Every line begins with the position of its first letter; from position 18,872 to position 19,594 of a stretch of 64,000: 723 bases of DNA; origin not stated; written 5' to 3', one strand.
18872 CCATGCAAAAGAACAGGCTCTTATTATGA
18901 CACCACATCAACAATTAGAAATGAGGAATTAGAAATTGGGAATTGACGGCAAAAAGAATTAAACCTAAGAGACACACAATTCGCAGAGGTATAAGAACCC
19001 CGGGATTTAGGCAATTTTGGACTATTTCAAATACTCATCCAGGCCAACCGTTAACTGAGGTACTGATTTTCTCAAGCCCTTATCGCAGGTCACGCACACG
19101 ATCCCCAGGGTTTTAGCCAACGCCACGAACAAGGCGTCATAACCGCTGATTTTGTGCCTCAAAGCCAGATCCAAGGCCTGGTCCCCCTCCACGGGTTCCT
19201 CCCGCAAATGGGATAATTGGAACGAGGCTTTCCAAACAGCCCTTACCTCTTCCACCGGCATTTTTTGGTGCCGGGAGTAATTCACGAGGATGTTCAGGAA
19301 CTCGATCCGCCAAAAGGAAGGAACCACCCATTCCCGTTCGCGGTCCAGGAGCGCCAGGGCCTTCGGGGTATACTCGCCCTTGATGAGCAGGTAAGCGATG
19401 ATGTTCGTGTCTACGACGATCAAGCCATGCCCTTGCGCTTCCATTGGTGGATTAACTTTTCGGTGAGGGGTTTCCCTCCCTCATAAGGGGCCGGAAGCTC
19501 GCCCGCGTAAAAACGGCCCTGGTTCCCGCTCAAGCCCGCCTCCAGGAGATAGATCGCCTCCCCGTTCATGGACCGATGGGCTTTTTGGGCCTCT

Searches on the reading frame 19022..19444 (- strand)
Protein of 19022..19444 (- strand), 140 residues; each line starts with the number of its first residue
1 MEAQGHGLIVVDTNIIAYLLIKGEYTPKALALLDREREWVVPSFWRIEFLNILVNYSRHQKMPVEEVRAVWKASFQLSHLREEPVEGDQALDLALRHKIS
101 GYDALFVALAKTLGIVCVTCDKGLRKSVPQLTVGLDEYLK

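Call 44: search_protein_families(library=pfam, proteins=[window:19022-19444:-], max_evalue=0.01)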
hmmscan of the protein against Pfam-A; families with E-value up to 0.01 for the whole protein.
window:19022-19444:- (140 aa): 1 family
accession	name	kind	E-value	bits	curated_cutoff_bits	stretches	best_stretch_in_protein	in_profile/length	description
PF01850.27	PIN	-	1.2e-14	55.3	23.6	1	9-126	1-116/120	PIN domain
